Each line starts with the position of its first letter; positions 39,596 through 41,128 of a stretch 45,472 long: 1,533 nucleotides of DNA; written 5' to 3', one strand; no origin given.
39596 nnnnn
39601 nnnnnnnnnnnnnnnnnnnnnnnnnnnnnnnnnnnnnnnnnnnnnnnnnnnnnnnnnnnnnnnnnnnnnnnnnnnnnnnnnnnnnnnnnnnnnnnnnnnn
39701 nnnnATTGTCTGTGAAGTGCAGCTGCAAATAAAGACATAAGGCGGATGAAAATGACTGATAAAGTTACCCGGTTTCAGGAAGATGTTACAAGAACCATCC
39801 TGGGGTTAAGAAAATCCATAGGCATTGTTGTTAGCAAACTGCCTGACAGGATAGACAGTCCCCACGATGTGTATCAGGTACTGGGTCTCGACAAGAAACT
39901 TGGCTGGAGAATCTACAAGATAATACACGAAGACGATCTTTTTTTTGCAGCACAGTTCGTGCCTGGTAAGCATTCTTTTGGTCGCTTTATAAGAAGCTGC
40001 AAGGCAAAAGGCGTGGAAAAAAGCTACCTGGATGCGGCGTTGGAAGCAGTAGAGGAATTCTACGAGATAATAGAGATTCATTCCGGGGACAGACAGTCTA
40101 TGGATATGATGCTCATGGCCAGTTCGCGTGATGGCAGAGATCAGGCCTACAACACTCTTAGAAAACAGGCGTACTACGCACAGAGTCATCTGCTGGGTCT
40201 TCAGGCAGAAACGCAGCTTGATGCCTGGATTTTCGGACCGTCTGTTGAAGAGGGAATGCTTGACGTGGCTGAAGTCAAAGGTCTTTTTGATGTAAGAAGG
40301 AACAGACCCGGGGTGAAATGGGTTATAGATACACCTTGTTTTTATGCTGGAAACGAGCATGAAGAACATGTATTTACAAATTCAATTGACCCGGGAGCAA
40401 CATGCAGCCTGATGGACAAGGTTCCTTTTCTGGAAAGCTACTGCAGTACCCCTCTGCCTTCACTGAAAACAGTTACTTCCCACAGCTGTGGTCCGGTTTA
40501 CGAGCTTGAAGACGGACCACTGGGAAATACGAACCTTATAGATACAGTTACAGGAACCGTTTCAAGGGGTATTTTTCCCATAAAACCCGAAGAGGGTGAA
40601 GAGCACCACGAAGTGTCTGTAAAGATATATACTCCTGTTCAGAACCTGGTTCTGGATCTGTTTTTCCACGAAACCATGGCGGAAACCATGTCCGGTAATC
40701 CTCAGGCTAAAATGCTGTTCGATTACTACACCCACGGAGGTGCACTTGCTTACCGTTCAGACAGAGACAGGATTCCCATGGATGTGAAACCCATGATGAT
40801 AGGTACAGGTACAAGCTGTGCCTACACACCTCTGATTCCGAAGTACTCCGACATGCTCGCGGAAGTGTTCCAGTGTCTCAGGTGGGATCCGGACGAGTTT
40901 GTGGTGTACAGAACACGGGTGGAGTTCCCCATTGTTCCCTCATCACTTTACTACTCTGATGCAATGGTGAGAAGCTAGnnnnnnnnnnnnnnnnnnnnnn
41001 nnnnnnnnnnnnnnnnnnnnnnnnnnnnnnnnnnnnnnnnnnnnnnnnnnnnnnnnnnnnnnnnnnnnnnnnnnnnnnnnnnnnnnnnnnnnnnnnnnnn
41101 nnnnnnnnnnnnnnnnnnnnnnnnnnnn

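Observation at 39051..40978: A wHTH + catalytically dead nucleotidyltransferase regulator is paired with a 410-aa orphan, a candidate two-gene module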

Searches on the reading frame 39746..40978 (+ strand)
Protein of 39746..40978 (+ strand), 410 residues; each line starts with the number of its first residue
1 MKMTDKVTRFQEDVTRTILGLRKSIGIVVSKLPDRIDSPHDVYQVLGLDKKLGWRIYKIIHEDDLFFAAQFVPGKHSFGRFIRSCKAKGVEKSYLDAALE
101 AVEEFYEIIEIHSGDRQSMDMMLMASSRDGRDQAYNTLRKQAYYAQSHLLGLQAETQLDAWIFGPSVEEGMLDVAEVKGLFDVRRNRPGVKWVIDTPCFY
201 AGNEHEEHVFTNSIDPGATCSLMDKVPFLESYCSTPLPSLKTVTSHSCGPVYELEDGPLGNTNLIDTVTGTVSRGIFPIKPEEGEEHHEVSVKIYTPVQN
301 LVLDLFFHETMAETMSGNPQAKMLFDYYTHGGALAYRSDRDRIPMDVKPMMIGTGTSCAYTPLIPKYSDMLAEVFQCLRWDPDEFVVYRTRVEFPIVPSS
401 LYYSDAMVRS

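Call 3: search_protein_families(library=pfam, proteins=[window:39746-40978:+], max_evalue=1)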
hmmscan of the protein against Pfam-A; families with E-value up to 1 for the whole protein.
window:39746-40978:+ (410 aa): 0 families

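Call 4: search_protein_families(library=ncbifam, proteins=[window:39746-40978:+], max_evalue=1)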
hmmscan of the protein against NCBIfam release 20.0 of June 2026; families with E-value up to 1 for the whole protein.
window:39746-40978:+ (410 aa): 1 family
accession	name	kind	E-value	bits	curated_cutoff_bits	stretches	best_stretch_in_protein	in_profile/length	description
TIGR03549.1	TIGR03549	equivalog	0.18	9.9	900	1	245-312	268-329/723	OsmC domain/YcaO domain-containing protein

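Call 5: search_protein_families(library=padloc, proteins=[window:39746-40978:+], max_evalue=1)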
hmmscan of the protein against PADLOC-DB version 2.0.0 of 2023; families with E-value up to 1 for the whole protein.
window:39746-40978:+ (410 aa): 0 families

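Call 6: find_homologous_proteins(query=window:39746-40978:+)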
Query window:39746-40978:+ (410 aa): 27 proteins with E <= 0.001 among 3556 candidates.
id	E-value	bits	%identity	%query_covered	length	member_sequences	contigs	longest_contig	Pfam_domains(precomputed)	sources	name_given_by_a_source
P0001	2.3e-273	924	96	100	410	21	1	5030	-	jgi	jgi:hypothetical protein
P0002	1.6e-252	856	87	99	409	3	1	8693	-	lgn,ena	-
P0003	8.4e-250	847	87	100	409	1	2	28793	-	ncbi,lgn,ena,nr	ncbi:MAG: hypothetical protein KAR40_01310 [Candidatus Sabulitectum sp.]|nr:hypothetical protein [Ca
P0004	1.9e-248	842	87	99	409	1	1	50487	-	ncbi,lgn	-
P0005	6.1e-248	841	87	99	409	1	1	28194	-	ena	-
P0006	6.3e-248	841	86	99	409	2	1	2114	-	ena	-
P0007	9.4e-248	840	87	99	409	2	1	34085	-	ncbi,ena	-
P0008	2.2e-247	839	86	99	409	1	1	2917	-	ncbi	-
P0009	1.5e-246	836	86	99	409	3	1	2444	-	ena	-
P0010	1.3e-244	830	85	99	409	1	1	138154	-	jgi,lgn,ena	-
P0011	3.9e-244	828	85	99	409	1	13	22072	-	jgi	jgi:hypothetical protein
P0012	2.8e-242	822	84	99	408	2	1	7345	-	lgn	-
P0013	1.1e-240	817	84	98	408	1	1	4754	-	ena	-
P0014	1.5e-239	813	83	98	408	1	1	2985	-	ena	-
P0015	5.4e-239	811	83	98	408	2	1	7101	-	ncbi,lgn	-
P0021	6.8e-221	752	76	100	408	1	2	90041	-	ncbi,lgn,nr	ncbi:hypothetical protein CSA37_11785 [Candidatus Fermentibacteria bacterium]|nr:MAG: hypothetical p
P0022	6.2e-134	465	51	97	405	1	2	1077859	-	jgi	jgi:ribosomal protein S18 acetylase RimI-like enzyme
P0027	5.0e-37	146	30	96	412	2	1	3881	-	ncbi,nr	ncbi:hypothetical protein KDL44_16195 [bacterium]|nr:hypothetical protein [bacterium]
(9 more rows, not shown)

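Call 8: find_encoding_contigs(protein=P0022, flank=6000, max_places=3)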
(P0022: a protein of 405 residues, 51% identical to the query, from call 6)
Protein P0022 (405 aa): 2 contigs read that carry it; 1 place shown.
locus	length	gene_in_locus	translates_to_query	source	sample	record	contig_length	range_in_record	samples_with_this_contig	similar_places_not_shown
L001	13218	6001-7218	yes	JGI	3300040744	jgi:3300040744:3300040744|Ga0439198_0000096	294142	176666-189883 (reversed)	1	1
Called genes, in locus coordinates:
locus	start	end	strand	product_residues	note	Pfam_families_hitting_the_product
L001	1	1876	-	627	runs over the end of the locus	PF20308:TPR-S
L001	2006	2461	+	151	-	-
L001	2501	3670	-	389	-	PF01979:Amidohydro_1, PF07969:Amidohydro_3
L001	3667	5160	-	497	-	PF04389:Peptidase_M28, PF01546:Peptidase_M20 (weak), PF18962:Por_Secre_tail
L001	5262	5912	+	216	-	-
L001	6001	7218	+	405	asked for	-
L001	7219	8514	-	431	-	PF01964:ThiC_Rad_SAM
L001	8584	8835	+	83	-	PF09413:DUF2007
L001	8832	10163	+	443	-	PF00160:Pro_isomerase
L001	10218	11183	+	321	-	PF01073:3Beta_HSD, PF01370:Epimerase, PF02719:Polysacc_synt_2, PF04321:RmlD_sub_bind, PF16363:GDP_Man_Dehyd, PF07993:NAD_binding_4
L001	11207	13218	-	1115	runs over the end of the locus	PF00932:LTD (weak)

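Call 9: find_encoding_contigs(protein=P0027, flank=6000, max_places=3)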
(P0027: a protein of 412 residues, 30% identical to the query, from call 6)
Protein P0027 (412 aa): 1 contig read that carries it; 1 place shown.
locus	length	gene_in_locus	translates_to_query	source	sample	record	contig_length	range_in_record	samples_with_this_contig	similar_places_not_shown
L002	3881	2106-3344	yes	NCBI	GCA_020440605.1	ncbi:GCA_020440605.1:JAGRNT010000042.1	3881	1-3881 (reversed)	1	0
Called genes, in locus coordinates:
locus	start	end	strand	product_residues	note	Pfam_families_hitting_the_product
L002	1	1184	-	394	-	?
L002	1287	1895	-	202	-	-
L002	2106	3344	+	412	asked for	-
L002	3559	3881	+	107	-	PF00140:Sigma70_r1_2 (weak), PF04542:Sigma70_r2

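Call 10: find_encoding_contigs(protein=P0021, flank=6000, max_places=3)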
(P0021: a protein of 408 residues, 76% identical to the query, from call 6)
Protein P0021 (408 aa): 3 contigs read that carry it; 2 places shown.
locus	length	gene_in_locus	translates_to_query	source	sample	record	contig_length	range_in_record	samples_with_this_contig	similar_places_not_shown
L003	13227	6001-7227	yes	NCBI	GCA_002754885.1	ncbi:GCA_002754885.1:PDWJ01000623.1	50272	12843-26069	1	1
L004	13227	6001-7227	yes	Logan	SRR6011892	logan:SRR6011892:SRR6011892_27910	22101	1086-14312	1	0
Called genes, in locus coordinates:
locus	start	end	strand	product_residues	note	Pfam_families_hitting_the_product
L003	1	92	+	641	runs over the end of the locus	-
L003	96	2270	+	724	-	PF07719:TPR_2 (faint), PF13428:TPR_14 (faint), PF13432:TPR_16 (faint), PF14559:TPR_19 (faint), PF13174:TPR_6 (faint), PF01464:SLT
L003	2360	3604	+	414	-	PF00155:Aminotran_1_2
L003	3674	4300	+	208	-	-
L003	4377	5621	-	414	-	PF09594:GT87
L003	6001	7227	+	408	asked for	-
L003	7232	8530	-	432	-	PF01964:ThiC_Rad_SAM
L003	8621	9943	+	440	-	PF02985:HEAT (faint), PF00160:Pro_isomerase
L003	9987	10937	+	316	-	PF01073:3Beta_HSD, PF01370:Epimerase, PF02719:Polysacc_synt_2, PF04321:RmlD_sub_bind, PF16363:GDP_Man_Dehyd, PF07993:NAD_binding_4 (weak)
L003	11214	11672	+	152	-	PF28469:DUF8410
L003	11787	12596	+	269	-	PF04072:LCM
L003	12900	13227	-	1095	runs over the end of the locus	PF00932:LTD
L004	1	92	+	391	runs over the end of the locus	?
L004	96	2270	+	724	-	PF07719:TPR_2 (faint), PF13428:TPR_14 (faint), PF13432:TPR_16 (faint), PF14559:TPR_19 (faint), PF13174:TPR_6 (faint), PF01464:SLT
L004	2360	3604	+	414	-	PF00155:Aminotran_1_2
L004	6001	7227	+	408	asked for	-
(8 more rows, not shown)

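Call 14: search_protein_families(library=padloc, proteins=[L002:1287-1895:-, L001:5262-5912:+, L003:3674-4300:+, L002:2106-3344:+, L001:6001-7218:+], max_evalue=1)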
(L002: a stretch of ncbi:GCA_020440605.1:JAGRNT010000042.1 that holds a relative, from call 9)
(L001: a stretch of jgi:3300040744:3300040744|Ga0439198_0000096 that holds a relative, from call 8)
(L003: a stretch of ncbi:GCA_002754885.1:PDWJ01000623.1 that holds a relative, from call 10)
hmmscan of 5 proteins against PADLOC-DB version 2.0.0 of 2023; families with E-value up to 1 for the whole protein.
L002:1287-1895:- (202 aa): 0 families

L001:5262-5912:+ (216 aa): 8 families
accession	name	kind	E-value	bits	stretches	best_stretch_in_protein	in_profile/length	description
PDLC04368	PDC-M05A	-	1.9e-50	169.5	1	8-198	5-196/201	-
PDLC04372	PDC-M05A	-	9.4e-28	95.6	1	37-197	3-164/167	-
PDLC04369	PDC-M05A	-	3.5e-16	57.5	1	6-193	3-187/201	-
PDLC04371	PDC-M05A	-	6e-12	43.6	1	11-137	26-153/211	-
PDLC04370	PDC-M05A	-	9.1e-12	43.2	1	18-170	17-171/194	-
PDLC01438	Csa3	-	0.0002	19.5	1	14-95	146-209/305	"CAS-I,CAS-II,CAS-III,CAS-IV,CAS-V,CAS-VI; associated_signaling"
PDLC01720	Csa3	-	0.0025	16.3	1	17-81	26-88/118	Csa3_1_CAS-I-II-III-IV-V-VI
PDLC02271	AbiEi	-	0.04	11.1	1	18-75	9-66/263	AbiEi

L003:3674-4300:+ (208 aa): 6 families
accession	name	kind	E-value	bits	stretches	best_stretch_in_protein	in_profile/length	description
PDLC04368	PDC-M05A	-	7.9e-53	177.3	1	3-194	4-196/201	-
PDLC04372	PDC-M05A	-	5.7e-28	96.3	1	33-193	3-164/167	-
PDLC04369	PDC-M05A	-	2.1e-20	71.3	1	1-190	1-188/201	-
PDLC04371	PDC-M05A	-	4.8e-19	66.8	1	7-134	26-154/211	-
PDLC04370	PDC-M05A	-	2e-15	55.2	1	16-166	19-171/194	-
PDLC04903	PDC-S09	-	0.044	12.1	1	104-144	24-64/108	-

L002:2106-3344:+ (412 aa): 1 family
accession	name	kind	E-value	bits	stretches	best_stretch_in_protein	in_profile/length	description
PDLC03187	Specificity_I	-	0.003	14.8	1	145-191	259-305/374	Type I specificity subunit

L001:6001-7218:+ (405 aa): 0 families

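Call 18: search_protein_representatives(protein=window:39746-40978:+)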
Query: 410 residues. Proteins with E-value up to 0.001 (for the whole library): 1854; up to 1e-10: 1280; up to 1e-30: 365. The best 150 are listed.
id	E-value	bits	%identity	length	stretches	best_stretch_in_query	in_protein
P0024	2.3e-133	461.6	51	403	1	10-405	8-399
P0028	1.3e-78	281.3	34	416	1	7-401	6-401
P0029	2.6e-66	240.8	33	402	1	9-402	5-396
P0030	4.9e-66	239.9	34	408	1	15-402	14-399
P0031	1.8e-63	231.4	33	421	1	9-402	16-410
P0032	5.0e-62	226.7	32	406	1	9-401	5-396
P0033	5.8e-61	223.2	33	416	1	5-402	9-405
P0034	4.2e-60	220.3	32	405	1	9-403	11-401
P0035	1.5e-59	218.5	34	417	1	15-401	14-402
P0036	3.6e-59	217.3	33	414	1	4-403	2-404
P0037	9.1e-58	212.6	31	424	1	4-401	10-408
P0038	7.3e-57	209.6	32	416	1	8-401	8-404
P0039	6.4e-56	206.5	30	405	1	9-407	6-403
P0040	4.1e-54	200.6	30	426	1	4-404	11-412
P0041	6.9e-54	199.9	32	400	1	16-402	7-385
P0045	1.1e-51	192.6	31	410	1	9-403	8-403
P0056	6.0e-49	183.6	32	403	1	7-404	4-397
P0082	7.8e-45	170.0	26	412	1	19-400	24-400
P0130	1.1e-40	156.3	25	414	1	8-404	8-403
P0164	9.9e-39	149.9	26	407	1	12-400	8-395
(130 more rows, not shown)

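Call 24: find_encoding_contigs(protein=P0028, flank=5000, max_places=2)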
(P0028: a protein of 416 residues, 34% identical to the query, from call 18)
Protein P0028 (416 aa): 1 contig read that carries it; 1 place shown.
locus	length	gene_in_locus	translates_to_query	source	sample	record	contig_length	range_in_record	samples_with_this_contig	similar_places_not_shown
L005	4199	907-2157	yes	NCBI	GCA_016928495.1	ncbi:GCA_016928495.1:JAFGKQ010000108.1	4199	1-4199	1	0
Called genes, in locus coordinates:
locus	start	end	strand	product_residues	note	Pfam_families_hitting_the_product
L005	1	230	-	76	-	?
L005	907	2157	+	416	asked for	-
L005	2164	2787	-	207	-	-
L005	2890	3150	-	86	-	PF00076:RRM_1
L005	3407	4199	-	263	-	PF00266:Aminotran_5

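Call 25: find_encoding_contigs(protein=P0029, flank=5000, max_places=2)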
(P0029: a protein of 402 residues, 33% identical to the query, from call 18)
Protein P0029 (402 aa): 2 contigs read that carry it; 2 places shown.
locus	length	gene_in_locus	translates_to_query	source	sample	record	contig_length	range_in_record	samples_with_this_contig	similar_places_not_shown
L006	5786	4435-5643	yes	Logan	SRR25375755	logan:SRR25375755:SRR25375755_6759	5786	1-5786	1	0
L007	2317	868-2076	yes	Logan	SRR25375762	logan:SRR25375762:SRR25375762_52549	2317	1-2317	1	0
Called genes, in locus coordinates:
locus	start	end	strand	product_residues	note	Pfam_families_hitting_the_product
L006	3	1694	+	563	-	?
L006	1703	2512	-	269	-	-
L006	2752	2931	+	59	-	PF11752:DUF3309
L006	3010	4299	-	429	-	-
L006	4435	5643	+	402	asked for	-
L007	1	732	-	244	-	?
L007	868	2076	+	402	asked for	-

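Call 27: search_protein_families(library=padloc, proteins=[L005:2164-2787:-, L006:3010-4299:-, L007:1-732:-, L006:1703-2512:-, P0028, P0029, P0082, P0130], max_evalue=0.1)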
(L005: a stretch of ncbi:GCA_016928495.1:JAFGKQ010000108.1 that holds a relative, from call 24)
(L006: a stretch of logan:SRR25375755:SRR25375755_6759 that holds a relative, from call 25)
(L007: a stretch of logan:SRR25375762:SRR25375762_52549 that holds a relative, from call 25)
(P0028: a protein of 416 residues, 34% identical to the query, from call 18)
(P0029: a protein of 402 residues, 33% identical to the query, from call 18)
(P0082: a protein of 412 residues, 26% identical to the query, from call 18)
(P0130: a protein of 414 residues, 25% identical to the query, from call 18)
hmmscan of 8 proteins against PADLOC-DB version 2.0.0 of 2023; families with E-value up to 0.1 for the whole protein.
L005:2164-2787:- (207 aa): 1 family
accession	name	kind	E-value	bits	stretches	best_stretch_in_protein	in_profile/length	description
PDLC05059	PDC-S64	-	0.0019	15.2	1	149-179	195-224/339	-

L006:3010-4299:- (429 aa): 0 families

L007:1-732:- (244 aa): 0 families

L006:1703-2512:- (269 aa): 0 families

P0028 (416 aa): 0 families

P0029 (402 aa): 0 families

P0082 (412 aa): 0 families

P0130 (414 aa): 1 family
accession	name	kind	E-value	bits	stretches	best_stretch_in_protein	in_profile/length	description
PDLC02302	AbiEii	-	0.061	10.7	0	169-198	204-236/313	AbiEii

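Call 31: find_related_loci(query=A2, collection=genome_contigs, flank=5000)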
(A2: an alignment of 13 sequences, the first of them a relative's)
Query A2 (421 aa) in genome_contigs; peptide patterns used: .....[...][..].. (x = any residue, [..] = any of these).
209 stretches matched a pattern; 50 encode a relative of the query (tblastn E <= 1e-3); 49 distinct loci.
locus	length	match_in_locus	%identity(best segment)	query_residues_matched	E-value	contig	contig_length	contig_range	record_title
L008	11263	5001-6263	100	1-421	0e+0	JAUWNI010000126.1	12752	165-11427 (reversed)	MAG: Phycisphaerae bacterium isolate CSMAG_2420 CSMAG_2420_k141_416544_length_12752_cov_17.7168, whole genome shotgun se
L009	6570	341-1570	80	10-419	0e+0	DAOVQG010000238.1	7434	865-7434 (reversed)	MAG TPA_asm: Phycisphaerales bacterium isolate CSMAG_1569 CSMAG_1569_k141_1498085_length_7434_cov_20.9397, whole genome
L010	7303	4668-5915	77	4-419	0e+0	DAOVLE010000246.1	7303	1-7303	MAG TPA_asm: Phycisphaerales bacterium isolate CSMAG_1437 CSMAG_1437_k141_210674_length_7303_cov_12.0000, whole genome s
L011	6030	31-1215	77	27-419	0e+0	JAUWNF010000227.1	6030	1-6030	MAG: Phycisphaerales bacterium isolate CSMAG_2417 CSMAG_2417_k141_459406_length_6030_cov_8.0000, whole genome shotgun se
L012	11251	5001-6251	60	2-419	1e-169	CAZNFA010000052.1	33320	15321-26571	MAG TPA_asm: uncultured Planctomycetales bacterium isolate SRP068000_co1_607 genome assembly, contig: NODE_1399_length_3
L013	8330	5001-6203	45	17-419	2e-120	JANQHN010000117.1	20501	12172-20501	MAG: Phycisphaerae bacterium isolate PL23b_bin.97 k99_104867, whole genome shotgun sequence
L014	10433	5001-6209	46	17-419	6e-119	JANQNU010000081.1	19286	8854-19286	MAG: Phycisphaerae bacterium isolate IP29b_bin.106 k99_3936701, whole genome shotgun sequence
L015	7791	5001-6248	44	4-419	3e-111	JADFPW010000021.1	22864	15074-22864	MAG: Planctomycetota bacterium isolate B76T1L10 B76T1L10_NODE2961, whole genome shotgun sequence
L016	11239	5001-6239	44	9-421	1e-110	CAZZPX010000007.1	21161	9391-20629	MAG TPA_asm: uncultured Phycisphaerales bacterium isolate SRP193661_co1_158 genome assembly, contig: NODE_2597_length_21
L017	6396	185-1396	44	17-421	4e-109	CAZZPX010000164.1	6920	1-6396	MAG TPA_asm: uncultured Phycisphaerales bacterium isolate SRP193661_co1_158 genome assembly, contig: NODE_10862_length_6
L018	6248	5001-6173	43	17-411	2e-106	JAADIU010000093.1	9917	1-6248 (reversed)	MAG: Planctomycetota bacterium isolate M_MetaBat.71 contig-127_24232, whole genome shotgun sequence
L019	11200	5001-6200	45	17-419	9e-106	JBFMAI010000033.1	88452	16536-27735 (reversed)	MAG: Planctomycetota bacterium isolate MAG134 MAG134_33, whole genome shotgun sequence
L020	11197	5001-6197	41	10-417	5e-99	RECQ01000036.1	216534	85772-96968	MAG: Phycisphaeraceae bacterium isolate DLM2.Bin55 NODE_14_length_216534_cov_23.4993, whole genome shotgun sequence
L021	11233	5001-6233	40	4-415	1e-95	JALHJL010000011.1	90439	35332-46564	MAG: Phycisphaerales bacterium isolate 7-NCT_044 scaffold_85, whole genome shotgun sequence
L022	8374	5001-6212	41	17-419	8e-95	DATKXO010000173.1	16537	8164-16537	MAG TPA_asm: Phycisphaerae bacterium isolate SMAG_U14193 k141_469582, whole genome shotgun sequence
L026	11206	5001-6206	35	10-411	5e-80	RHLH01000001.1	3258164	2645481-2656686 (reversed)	MAG: Phycisphaera sp. isolate Bin4 scaffold1, whole genome shotgun sequence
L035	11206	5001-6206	34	9-419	3e-66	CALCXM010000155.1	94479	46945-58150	MAG TPA_asm: uncultured bacterium isolate ERR2206771_bin.185_CONCOCT_v1.1_MAG genome assembly, contig: ERZ888641.79, who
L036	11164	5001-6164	33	8-402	4e-64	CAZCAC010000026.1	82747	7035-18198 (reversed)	MAG TPA_asm: uncultured Planctomycetaceae bacterium isolate binchicken_co65_457 genome assembly, contig: NODE_960_length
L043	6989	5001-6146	29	19-418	4e-50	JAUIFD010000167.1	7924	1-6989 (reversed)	MAG: Phycisphaerae bacterium isolate 8_bin.68 NODE_8101_length_7924_cov_0.976786, whole genome shotgun sequence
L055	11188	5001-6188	36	17-417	1e-68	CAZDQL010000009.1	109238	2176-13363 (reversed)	MAG TPA_asm: uncultured Planctomycetaceae bacterium isolate binchicken_co65_43 genome assembly, contig: NODE_471_length_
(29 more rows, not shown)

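Call 33: predict_structure(alignment_id=A1)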
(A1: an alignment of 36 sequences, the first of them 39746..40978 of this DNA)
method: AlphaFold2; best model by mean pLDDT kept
length: 410 residues; sequences in the alignment: 36
mean_pLDDT: 89.4   pTM: 0.83
mean pLDDT of the five models: 89.4, 89.1, 88.5, 88.2, 87.3
residues with pLDDT >= 90: 278; 70-90: 95; 50-70: 29; < 50: 8
segments of 3 or more residues with pLDDT < 50: 1-6
pLDDT, mean of each block of 10 residues (from residue 1): 54 95 98 96 97 97 95 97 98 98 96 93 89 89 95 97 94 95 93 79 56 75 87 93 75 90 93 88 80 94 96 89 82 71 90 94 97 97 97 95 82
secondary structure, 60 per line:
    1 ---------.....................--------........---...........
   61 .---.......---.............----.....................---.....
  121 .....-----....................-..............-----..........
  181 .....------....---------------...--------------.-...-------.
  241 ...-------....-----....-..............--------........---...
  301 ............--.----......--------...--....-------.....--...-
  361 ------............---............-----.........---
elements in order: H10-30 H39-46 H50-61 H65-71 H75-87 H92-112 H116-125 H131-150 E152-165 E171-185 E192-195 E211-213 E240-243 E251-254 H260-263 E265-278 E287-294 E298-308 H309-312 E320-325 E350-354 H367-378 E385-393 E399-407

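Call 37: fold_search(model_id=the predicted structure, library=pdb)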
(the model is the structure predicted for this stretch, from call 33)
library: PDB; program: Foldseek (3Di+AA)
matches with E <= 10: 749; with E <= 0.001: 1
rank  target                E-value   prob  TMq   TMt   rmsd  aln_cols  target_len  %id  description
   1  8b6l_O                3.2e-04  1.00  0.29  0.21  13.8       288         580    8  Subtomogram average of the human Sec61-TRAP-OSTA-translocon (released 2022-12-07)
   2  9cao_B                1.7e-03  0.97  0.24  0.13   9.8       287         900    7  Aminopeptidase N open state (released 2025-08-06)
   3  6ezn_A                2.4e-03  0.96  0.26  0.24  12.5       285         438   10  Cryo-EM structure of the yeast oligosaccharyltransferase (OST) complex (released 2018-01-17)
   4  4qab_A                2.5e-03  0.54  0.14  0.24  17.4       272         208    7  X-RAY STRUCTURE of ACETYLCHOLINE BINDING PROTEIN (ACHBP) IN COMPLEX WITH 4-(MORPHOLIN-4-YL)-6-[4-(TRIFLUOROMETHYL)PHEN (released 2014-07-16)
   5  4p8q_B                3.0e-03  0.97  0.25  0.14   8.8       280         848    6  Crystal Structure of Human Insulin Regulated Aminopeptidase with Alanine in Active Site (released 2014-12-03)
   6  3u8k_L                3.0e-03  0.57  0.16  0.27  18.4       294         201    6  Crystal structure of the acetylcholine binding protein (AChBP) from Lymnaea stagnalis in complex with NS3573 (1-(5-eth (released 2011-12-14)
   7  3wth_B                3.2e-03  0.41  0.14  0.22  17.4       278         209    8  Crystal Structure of Lymnaea stagnalis Acetylcholine-Binding Protein Q55R Mutant Complexed with Imidacloprid (released 2015-02-04)
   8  5j5f_G                3.2e-03  0.33  0.13  0.20  17.6       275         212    9  X-Ray Crystal Structure of Acetylcholine Binding Protein (AChBP) in Complex with N4,N4-bis[(pyridin-2-yl)methyl]-6-(th (released 2017-03-08)
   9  6s7t_E                3.3e-03  1.00  0.30  0.29   7.0       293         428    8  Cryo-EM structure of human oligosaccharyltransferase complex OST-B (released 2019-12-18)
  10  7pdb_CaC              3.3e-03  0.44  0.14  0.23  17.2       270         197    8  Crystal structure of Lymnaea stagnalis Acetylcholine-binding protein (Ls-AChBP) Q55R/M114V double mutant complexed w (released 2022-02-02)
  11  6iff_A                3.9e-03  0.99  0.26  0.25   8.9       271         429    7  Crystal structure of M1 zinc metallopeptidase E323A mutant from Deinococcus radiodurans (released 2019-09-25)
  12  5nie_B                4.7e-03  0.98  0.27  0.20   7.9       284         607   11  Crystal structure of human LTA4H mutant R563A in open conformation (released 2017-08-23)
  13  4um3_M                4.7e-03  0.47  0.15  0.26  17.2       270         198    7  Engineered Ls-AChBP with alpha4-alpha4 binding pocket in complex with NS3920 (released 2015-07-22)
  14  3u8k_R                4.7e-03  0.47  0.15  0.26  17.4       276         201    7  Crystal structure of the acetylcholine binding protein (AChBP) from Lymnaea stagnalis in complex with NS3573 (1-(5-eth (released 2011-12-14)
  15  3u8n_F                4.7e-03  0.47  0.15  0.25  17.3       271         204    7  Crystal structure of the acetylcholine binding protein (AChBP) from Lymnaea stagnalis in complex with NS3950 (1-(6-bro (released 2011-12-14)
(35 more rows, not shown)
